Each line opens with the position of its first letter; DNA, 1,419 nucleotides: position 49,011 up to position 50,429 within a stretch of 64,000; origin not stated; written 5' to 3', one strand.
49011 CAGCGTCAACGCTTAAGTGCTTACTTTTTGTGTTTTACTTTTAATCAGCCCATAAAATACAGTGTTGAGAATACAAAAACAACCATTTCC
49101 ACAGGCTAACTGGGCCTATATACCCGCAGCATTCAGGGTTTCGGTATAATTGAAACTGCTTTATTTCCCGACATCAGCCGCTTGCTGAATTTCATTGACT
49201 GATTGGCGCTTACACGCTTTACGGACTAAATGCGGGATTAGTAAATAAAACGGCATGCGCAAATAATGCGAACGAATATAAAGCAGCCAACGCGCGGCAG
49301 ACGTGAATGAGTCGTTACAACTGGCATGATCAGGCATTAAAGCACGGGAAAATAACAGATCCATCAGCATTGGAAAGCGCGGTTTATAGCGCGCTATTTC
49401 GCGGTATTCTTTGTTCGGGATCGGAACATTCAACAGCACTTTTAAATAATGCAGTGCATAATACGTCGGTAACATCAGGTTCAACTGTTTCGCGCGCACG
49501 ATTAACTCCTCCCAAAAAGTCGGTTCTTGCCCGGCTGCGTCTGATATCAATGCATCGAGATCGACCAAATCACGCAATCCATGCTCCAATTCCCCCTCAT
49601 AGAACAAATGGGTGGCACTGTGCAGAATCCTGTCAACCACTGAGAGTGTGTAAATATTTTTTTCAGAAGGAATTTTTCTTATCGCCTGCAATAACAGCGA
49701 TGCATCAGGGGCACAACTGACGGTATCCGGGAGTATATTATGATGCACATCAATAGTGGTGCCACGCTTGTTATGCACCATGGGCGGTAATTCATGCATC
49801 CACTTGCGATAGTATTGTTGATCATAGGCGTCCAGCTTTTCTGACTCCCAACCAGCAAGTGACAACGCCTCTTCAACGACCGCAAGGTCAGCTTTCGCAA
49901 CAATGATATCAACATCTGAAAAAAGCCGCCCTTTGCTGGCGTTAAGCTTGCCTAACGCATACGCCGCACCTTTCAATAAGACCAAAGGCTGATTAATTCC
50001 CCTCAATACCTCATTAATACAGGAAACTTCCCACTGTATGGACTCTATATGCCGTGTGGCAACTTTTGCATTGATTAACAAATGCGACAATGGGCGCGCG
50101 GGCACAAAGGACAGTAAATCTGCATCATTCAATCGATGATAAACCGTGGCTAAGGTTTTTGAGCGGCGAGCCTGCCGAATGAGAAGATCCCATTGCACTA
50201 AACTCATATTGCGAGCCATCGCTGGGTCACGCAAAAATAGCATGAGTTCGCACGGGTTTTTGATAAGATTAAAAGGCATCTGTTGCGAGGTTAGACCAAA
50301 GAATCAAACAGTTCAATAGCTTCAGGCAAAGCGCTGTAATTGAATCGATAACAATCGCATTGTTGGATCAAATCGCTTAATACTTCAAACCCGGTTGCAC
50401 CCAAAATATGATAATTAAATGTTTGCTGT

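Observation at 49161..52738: Candidate RiPP-like peptide/protein modification cluster: Tat-exported protein + PqqD-family RRE + HPr-kinase-related P-loop kinase + nucleotidyltransferase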

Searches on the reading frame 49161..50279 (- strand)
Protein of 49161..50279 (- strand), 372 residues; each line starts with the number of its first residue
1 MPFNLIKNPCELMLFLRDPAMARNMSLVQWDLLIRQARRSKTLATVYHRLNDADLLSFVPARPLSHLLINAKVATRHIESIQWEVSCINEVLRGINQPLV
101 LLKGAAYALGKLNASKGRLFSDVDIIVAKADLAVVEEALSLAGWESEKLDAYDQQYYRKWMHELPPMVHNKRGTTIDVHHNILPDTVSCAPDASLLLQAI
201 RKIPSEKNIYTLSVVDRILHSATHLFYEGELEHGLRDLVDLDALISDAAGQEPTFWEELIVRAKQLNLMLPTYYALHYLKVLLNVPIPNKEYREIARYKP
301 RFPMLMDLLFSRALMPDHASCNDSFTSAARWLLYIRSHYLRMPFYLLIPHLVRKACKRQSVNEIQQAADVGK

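Call 3: search_protein_families(library=ncbifam, proteins=[window:49161-50279:-], max_evalue=0.01)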
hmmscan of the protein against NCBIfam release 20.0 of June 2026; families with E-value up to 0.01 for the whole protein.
window:49161-50279:- (372 aa): 0 families

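Call 4: search_protein_families(library=pfam, proteins=[window:49161-50279:-], max_evalue=0.01)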
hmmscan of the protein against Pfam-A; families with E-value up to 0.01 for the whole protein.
window:49161-50279:- (372 aa): 1 family
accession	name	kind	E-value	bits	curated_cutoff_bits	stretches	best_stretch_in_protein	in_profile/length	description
PF14907.12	NTP_transf_5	-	1.5e-51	175.9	31.2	1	28-284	3-249/249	Uncharacterised nucleotidyltransferase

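Call 39: search_solved_structures(query=window:49161-50279:-, max_evalue=1)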
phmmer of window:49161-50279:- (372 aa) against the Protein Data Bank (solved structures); distinct sequences matched with E-value up to 1: 0.

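Call 78: search_dna_similar(query=window:49161-50279:-, collection=plasmids, mode=protein, max_evalue=0.001, max_rows=25, rows=spread)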
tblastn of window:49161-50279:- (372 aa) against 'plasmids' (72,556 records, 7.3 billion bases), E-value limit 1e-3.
Records with a match: 4; places in all: 4; records where one place covers at least 80% of the query: 4.
Best place of each record, by identity: <60% 4.
By first word of the organism name: Vibrio 3; Sphingomonas 1.
By predicted mobility (MOB-suite, as given by PLSDB): non-mobilizable 4.
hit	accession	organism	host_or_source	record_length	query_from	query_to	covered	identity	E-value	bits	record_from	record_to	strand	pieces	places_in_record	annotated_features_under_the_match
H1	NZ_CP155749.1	Sphingomonas parapaucimobilis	Chinese cabbage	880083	12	362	94%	36.8%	5e-44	169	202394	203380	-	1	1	nucleotidyltransferase family protein | HAD-IA family hydrolase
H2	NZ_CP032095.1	Vibrio alfacsensis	Solea senegalensis,whole ...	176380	16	363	94%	30.7%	2e-36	147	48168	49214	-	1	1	nucleotidyltransferase family protein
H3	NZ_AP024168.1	Vibrio alfacsensis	-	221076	16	363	94%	30.7%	2e-36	147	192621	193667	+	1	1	nucleotidyltransferase family protein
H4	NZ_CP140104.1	Vibrio alfacsensis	Scophthalmus maximus,intestinal tract ...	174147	16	363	94%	30.0%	5e-36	146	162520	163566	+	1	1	nucleotidyltransferase family protein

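Call 79: get_annotated_region(hit=H1, flank=8000)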
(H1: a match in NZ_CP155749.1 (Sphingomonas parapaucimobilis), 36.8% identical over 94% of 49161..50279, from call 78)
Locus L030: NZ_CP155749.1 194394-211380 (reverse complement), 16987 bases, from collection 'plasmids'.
description: Sphingomonas parapaucimobilis strain YK209 plasmid unnamed1, complete sequence
organism: Sphingomonas parapaucimobilis (NCBI taxid 28213)
taxonomy: Bacteria; Pseudomonadota; Alphaproteobacteria; Sphingomonadales; Sphingomonadaceae; Sphingomonas; Sphingomonas parapaucimobilis
host: -; source: Chinese cabbage; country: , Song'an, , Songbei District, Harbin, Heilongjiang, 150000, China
typing (MOB-suite, as given by PLSDB): non-mobilizable
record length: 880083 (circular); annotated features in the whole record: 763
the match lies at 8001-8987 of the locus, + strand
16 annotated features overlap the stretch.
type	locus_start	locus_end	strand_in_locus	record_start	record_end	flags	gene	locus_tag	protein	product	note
CDS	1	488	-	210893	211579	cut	phoU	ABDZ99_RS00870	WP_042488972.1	phosphate signaling complex protein PhoU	GO:0006817 - phosphate ion transport [Evidence IEA]; GO:0051049 - regulation of transport [Evidence IEA]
CDS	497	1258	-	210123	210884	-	pstB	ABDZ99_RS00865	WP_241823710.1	phosphate ABC transporter ATP-binding protein PstB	GO:0006817 - phosphate ion transport [Evidence IEA]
CDS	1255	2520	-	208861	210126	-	pstA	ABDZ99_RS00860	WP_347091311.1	phosphate ABC transporter permease PstA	GO:0006817 - phosphate ion transport [Evidence IEA]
CDS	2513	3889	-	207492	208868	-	pstC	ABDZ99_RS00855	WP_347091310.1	phosphate ABC transporter permease subunit PstC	GO:0006817 - phosphate ion transport [Evidence IEA]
CDS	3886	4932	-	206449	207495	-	-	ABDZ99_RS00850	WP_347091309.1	substrate-binding domain-containing protein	-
CDS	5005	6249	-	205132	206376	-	-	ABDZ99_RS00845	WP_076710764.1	ATP-binding protein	-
CDS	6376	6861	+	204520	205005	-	-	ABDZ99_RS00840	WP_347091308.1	hypothetical protein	-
CDS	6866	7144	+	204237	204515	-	-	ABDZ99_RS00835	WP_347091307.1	HPr-rel-A system PqqD family peptide chaperone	-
CDS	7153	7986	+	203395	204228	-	-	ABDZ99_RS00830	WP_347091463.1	HprK-related kinase A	-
CDS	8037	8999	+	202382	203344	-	-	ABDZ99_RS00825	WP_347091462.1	nucleotidyltransferase family protein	-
CDS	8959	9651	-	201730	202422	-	-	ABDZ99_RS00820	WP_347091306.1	HAD-IA family hydrolase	GO:0008152 - metabolic process [Evidence IEA]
CDS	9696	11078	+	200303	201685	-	glmU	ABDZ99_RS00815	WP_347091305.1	bifunctional UDP-N-acetylglucosamine diphosphorylase/glucosamine-1-phosphate N-acetyltransferase GlmU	GO:0000902 - cell morphogenesis [Evidence IEA]; GO:0009252 - peptidoglycan biosynthetic process [Evidence IEA]; ...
CDS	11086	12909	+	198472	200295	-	glmS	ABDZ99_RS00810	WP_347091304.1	glutamine--fructose-6-phosphate transaminase (isomerizing)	GO:0006040 - amino sugar metabolic process [Evidence IEA]; GO:0009252 - peptidoglycan biosynthetic process [Evidence ...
CDS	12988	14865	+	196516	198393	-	-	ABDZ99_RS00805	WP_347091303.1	EAL domain-containing protein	-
CDS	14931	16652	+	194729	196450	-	-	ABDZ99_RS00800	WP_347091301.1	sensor histidine kinase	-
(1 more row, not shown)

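Call 80: get_annotated_region(hit=H2, flank=8000)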
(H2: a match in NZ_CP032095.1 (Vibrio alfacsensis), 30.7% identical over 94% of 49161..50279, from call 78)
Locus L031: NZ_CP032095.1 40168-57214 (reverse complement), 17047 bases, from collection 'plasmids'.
description: Vibrio alfacsensis strain CAIM 1831 plasmid pVa1, complete sequence
organism: Vibrio alfacsensis (NCBI taxid 1074311)
taxonomy: Bacteria; Pseudomonadota; Gammaproteobacteria; Vibrionales; Vibrionaceae; Vibrio; Vibrio alfacsensis
host: -; source: Solea senegalensis,whole organism,Gill,gill; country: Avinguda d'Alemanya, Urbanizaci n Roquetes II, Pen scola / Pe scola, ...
typing (MOB-suite, as given by PLSDB): non-mobilizable
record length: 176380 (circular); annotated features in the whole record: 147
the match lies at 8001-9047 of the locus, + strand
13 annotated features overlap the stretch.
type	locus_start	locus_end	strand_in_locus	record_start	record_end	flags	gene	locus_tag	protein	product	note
CDS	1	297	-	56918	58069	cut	-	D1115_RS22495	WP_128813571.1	acyl-CoA dehydrogenase family protein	-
CDS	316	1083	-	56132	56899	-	-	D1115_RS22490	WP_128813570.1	enoyl-CoA hydratase family protein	-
CDS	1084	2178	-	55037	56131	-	-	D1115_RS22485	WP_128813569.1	nitronate monooxygenase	-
CDS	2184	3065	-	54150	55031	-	-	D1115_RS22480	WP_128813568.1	enoyl-CoA hydratase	-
CDS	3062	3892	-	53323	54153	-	-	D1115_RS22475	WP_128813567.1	ketoacid CoA transferase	-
CDS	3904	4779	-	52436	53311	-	-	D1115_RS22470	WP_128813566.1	CoA-transferase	-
CDS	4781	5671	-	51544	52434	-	-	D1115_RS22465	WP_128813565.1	VOC family protein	-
CDS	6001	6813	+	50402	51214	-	-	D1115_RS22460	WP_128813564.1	hypothetical protein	-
CDS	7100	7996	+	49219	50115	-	-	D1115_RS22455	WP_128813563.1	HprK-related kinase A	-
CDS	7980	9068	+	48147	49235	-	-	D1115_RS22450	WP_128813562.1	nucleotidyltransferase family protein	-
CDS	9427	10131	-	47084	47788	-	phnR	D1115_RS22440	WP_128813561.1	phosphonate utilization transcriptional regulator PhnR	GO:0006355 - regulation of DNA-templated transcription [Evidence IEA]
CDS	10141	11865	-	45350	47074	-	-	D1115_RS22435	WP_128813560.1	putative 2-aminoethylphosphonate ABC transporter permease subunit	GO:0033223 - 2-aminoethylphosphonate transport [Evidence IEA]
CDS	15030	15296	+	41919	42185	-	-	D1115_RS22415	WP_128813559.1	hypothetical protein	-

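Call 84: find_homologous_proteins(query=window:49161-50279:-, max_evalue=0.00001)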
Query window:49161-50279:- (372 aa): 6306 proteins with E <= 0.00001 among 8000 candidates; the best 120 are listed.
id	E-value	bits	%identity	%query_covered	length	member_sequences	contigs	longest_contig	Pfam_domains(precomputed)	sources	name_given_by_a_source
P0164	3.4e-238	808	100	97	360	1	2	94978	PF14907.13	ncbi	-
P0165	1.0e-128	448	59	92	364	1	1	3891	PF14907.13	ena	-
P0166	2.4e-122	427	53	98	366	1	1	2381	PF14907.13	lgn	-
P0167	1.1e-111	392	53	94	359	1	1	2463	PF14907.13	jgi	jgi:hypothetical protein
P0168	3.1e-111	390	53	94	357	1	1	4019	PF14907.13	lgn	-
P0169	9.7e-111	389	52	94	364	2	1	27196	PF14907.13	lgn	-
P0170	2.2e-110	387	53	92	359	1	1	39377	PF14907.13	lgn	-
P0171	3.8e-110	387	51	96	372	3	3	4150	PF14907.13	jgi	jgi:hypothetical protein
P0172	2.6e-109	384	52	92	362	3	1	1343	PF14907.13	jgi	jgi:hypothetical protein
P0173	7.1e-109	382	52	92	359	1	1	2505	PF14907.13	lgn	-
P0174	1.3e-108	382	49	95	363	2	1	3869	PF14907.13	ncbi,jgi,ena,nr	ncbi:MAG: nucleotidyltransferase family protein [Gammaproteobacteria bacterium]|nr:nucleotidyltransf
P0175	1.5e-108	381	49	99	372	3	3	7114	PF14907.13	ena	-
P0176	2.3e-108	381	52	93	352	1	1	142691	PF14907.13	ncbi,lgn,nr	ncbi:MAG: nucleotidyltransferase family protein [Methylobacter sp.]|nr:nucleotidyltransferase family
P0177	2.5e-108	381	51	96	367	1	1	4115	PF14907.13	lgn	-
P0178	3.6e-108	380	52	95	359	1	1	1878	PF14907.13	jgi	jgi:hypothetical protein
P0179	5.4e-108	380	51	94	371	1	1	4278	PF14907.13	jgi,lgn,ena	-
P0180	5.8e-108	379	52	94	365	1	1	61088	PF14907.13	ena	-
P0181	6.1e-108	379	53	92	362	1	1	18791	PF14907.13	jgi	jgi:hypothetical protein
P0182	6.1e-108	379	53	92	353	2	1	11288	PF14907.13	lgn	-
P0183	7.1e-108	379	48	96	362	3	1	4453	PF14907.13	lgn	-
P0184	1.0e-107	379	51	94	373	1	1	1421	PF14907.13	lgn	-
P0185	1.1e-107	379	53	90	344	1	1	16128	PF14907.13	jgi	jgi:hypothetical protein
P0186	1.8e-107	378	50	95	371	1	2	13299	PF14907.13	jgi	jgi:hypothetical protein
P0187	1.8e-107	378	49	94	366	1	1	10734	PF14907.13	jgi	jgi:hypothetical protein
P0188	3.3e-107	377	51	95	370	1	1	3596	PF14907.13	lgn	-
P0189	4.9e-107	376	51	92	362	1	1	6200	PF14907.13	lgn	-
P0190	5.7e-107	376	51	95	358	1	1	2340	PF14907.13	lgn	-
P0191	6.0e-107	376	50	97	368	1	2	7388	PF14907.13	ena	-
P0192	6.9e-107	376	52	93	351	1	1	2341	PF14907.13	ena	-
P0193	1.8e-106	375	51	92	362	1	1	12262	PF14907.13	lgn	-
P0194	2.5e-106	374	50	96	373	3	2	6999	PF14907.13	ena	-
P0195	2.9e-106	374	51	92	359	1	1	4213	PF14907.13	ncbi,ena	-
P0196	3.0e-106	374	52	93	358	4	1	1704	PF14907.13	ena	-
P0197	4.1e-106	373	52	95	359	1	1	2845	PF14907.13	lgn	-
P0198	5.3e-106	373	50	95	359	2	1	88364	PF14907.13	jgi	-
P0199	5.6e-106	373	48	95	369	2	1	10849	PF14907.13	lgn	-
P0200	6.0e-106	373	50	98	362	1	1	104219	PF14907.13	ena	-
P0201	7.5e-106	372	48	96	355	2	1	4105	PF14907.13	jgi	-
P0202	7.7e-106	372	51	95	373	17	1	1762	PF14907.13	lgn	-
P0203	7.8e-106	372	51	95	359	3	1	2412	PF14907.13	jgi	jgi:hypothetical protein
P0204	7.9e-106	372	49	95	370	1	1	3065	PF14907.13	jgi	-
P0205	8.4e-106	372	50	94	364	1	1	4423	PF14907.13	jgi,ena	-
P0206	9.2e-106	372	51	94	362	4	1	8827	PF14907.13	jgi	-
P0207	1.1e-105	372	50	95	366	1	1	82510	PF14907.13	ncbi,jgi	-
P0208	1.9e-105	371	49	95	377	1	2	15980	PF14907.13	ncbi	-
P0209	2.9e-105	371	49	96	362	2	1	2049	PF14907.13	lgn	-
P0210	2.9e-105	371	48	97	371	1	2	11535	PF14907.13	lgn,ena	-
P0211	4.2e-105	370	51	91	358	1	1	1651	PF14907.13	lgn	-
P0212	4.5e-105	370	52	93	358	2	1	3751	PF14907.13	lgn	-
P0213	4.6e-105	370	50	95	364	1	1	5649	PF14907.13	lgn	-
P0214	4.7e-105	370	51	92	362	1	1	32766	PF14907.13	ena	-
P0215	4.9e-105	370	51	95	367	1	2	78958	PF14907.13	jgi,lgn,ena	-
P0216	5.6e-105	370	52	92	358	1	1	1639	PF14907.13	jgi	jgi:Uncharacterised nucleotidyltransferase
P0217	6.0e-105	370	49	95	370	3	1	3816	PF14907.13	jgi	-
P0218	8.1e-105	369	51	92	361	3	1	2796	PF14907.13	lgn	-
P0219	1.0e-104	369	51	92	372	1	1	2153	PF14907.13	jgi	jgi:Uncharacterised nucleotidyltransferase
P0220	1.3e-104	368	49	98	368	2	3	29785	PF14907.13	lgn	-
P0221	2.2e-104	368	50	95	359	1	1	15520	PF14907.13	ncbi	ncbi:MAG: nucleotidyltransferase domain-containing protein [Methylococcaceae bacterium]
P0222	2.4e-104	368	51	91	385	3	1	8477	PF14907.13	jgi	-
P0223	3.0e-104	367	52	93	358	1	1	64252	PF14907.13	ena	-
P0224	3.1e-104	367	52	91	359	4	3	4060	PF14907.13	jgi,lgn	-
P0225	3.2e-104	367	52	92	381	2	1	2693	PF14907.13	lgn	-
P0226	3.2e-104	367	51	92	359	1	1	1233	PF14907.13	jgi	jgi:hypothetical protein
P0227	3.3e-104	367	50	93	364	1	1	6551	PF14907.13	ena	-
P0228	3.3e-104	367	51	92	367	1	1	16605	PF14907.13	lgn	-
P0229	4.4e-104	367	49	96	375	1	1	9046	PF14907.13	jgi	-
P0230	4.4e-104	367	48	92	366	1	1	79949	PF14907.13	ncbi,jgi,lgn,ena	-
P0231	4.4e-104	367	50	93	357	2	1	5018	PF14907.13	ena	-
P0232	6.2e-104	366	52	92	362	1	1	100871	PF14907.13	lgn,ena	-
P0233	6.4e-104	366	50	96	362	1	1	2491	PF14907.13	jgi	jgi:hypothetical protein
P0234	6.8e-104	366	50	96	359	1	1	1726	PF14907.13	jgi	-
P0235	7.5e-104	366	49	91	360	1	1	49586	PF14907.13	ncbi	-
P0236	7.5e-104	366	50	95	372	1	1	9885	PF14907.13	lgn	-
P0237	7.8e-104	366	50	92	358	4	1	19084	PF14907.13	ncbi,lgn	ncbi:MAG: nucleotidyltransferase family protein [Methylococcaceae bacterium]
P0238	7.9e-104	366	49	95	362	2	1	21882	PF14907.13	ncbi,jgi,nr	ncbi:MAG: nucleotidyltransferase family protein [Gammaproteobacteria bacterium]|nr:nucleotidyltransf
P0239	8.4e-104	366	51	92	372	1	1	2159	PF14907.13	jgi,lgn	jgi:hypothetical protein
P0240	8.6e-104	366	48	96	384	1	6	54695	PF14907.13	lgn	-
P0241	1.0e-103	365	49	96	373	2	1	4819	PF14907.13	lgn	-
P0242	1.1e-103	365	50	93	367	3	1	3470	PF14907.13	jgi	-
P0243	1.3e-103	365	50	93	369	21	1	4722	PF14907.13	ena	-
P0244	1.6e-103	365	49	96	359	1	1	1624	PF14907.13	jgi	-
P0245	1.7e-103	365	49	92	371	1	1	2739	PF14907.13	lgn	-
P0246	2.3e-103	364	50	95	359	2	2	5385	PF14907.13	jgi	-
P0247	2.3e-103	364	48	95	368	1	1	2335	PF14907.13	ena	-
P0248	2.4e-103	364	51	93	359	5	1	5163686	PF14907.13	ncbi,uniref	ncbi:nucleotidyltransferase family protein [Methylotuvimicrobium sp. KM1]|uniref:nucleotidyltransfer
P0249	2.8e-103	364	50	94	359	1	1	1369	PF14907.13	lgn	-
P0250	3.0e-103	364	50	94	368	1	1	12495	PF14907.13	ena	-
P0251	4.3e-103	363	49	92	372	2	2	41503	PF14907.13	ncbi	-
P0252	4.3e-103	363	52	90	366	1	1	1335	PF14907.13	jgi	-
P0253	5.1e-103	363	51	93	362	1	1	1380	PF14907.13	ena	-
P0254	6.1e-103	363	49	94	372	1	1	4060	PF14907.13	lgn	-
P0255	6.5e-103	363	49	96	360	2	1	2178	PF14907.13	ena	-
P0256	7.2e-103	363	50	88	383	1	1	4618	PF14907.13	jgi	-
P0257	7.6e-103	363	47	96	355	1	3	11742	PF14907.13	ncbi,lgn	-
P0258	8.7e-103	362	49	94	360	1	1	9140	PF14907.13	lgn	-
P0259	1.1e-102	362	49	95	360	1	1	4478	PF14907.13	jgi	jgi:hypothetical protein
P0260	1.1e-102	362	50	93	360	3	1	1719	PF14907.13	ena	-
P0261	1.1e-102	362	49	94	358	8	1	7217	PF14907.13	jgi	jgi:hypothetical protein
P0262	1.4e-102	362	51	93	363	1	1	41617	PF14907.13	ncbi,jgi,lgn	-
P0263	1.6e-102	362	48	88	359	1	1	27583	PF14907.13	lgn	-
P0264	1.7e-102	361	51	92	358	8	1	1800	PF14907.13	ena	-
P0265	1.8e-102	361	50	96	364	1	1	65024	PF14907.13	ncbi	-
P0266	2.0e-102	361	50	92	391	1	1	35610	PF14907.13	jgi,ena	-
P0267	2.0e-102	361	50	95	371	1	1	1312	PF14907.13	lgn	-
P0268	2.1e-102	361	48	96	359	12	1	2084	PF14907.13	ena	-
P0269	2.3e-102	361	51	92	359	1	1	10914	PF14907.13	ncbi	-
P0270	2.3e-102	361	50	93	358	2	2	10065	PF14907.13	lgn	-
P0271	2.5e-102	361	52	92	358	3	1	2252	PF14907.13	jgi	jgi:hypothetical protein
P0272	2.5e-102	361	49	94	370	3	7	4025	PF14907.13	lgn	-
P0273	2.6e-102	361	51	92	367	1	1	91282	PF14907.13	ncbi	-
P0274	3.7e-102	360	51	92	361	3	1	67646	PF14907.13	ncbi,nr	ncbi:MAG: nucleotidyltransferase family protein [Methyloprofundus sp.]|nr:nucleotidyltransferase fam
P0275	3.9e-102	360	50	92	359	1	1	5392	PF14907.13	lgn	-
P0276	4.2e-102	360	51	85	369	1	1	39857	PF14907.13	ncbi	-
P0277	4.5e-102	360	47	96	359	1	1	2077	PF14907.13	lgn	-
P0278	5.1e-102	360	49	94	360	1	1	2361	PF14907.13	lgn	-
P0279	5.1e-102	360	49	94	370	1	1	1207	PF14907.13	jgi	jgi:hypothetical protein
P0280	6.0e-102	360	50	93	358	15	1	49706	PF14907.13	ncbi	-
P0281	6.8e-102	359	50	92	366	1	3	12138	PF14907.13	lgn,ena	-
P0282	6.9e-102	359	52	92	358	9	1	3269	PF14907.13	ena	-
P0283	9.2e-102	359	52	89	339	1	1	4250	PF14907.13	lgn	-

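Call 85: find_encoding_contigs(protein=P0164, flank=3000, max_places=2)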
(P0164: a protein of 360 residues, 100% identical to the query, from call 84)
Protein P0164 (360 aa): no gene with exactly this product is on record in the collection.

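Call 86: find_encoding_contigs(protein=P0248, flank=10000, max_places=1)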
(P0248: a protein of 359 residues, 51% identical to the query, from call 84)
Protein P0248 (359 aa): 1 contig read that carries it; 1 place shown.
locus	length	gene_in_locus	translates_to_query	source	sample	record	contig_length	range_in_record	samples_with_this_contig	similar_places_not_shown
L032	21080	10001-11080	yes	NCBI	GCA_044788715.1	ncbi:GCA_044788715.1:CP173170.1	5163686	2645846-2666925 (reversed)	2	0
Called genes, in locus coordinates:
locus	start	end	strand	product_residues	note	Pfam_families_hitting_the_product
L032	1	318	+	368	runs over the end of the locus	PF23500:DUF7133, PF22807:TrAA12, PF07995:GSDH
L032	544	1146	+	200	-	PF00293:NUDIX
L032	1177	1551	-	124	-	-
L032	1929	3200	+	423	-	PF03721:UDPG_MGDP_dh_N, PF00984:UDPG_MGDP_dh, PF03720:UDPG_MGDP_dh_C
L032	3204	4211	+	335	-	PF00106:adh_short (faint), PF01073:3Beta_HSD, PF01370:Epimerase, PF02719:Polysacc_synt_2, PF04321:RmlD_sub_bind, PF13460:NAD_binding_10 (weak), PF16363:GDP_Man_Dehyd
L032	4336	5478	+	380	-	PF13439:Glyco_transf_4, PF13579:Glyco_trans_4_4 (weak), PF13477:Glyco_trans_4_2 (weak), PF20706:GT4-conflict (weak), PF00534:Glycos_transf_1, PF13692:Glyco_trans_1_4, PF13524:Glyco_trans_1_2 (weak)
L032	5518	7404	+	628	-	PF13522:GATase_6, PF13537:GATase_7, PF00733:Asn_synthase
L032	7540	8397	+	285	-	-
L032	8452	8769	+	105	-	-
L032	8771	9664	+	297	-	PF27840:ScmC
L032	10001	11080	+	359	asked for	PF14907:NTP_transf_5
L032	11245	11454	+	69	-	-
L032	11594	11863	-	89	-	PF07238:PilZ (weak)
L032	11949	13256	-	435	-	PF03631:Virul_fac_BrkB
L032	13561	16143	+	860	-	PF05231:MASE1, PF00512:HisKA, PF02518:HATPase_c, PF00072:Response_reg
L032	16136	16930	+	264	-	PF13442:Cytochrome_CBB3, PF00034:Cytochrom_C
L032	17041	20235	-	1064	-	PF05231:MASE1, PF00989:PAS, PF08447:PAS_3, PF08448:PAS_4, PF13188:PAS_8 (weak), PF13426:PAS_9, PF00990:GGDEF, PF00563:EAL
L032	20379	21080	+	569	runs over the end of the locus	PF00587:tRNA-synt_2b, PF04073:tRNA_edit, PF03129:HGTP_anticodon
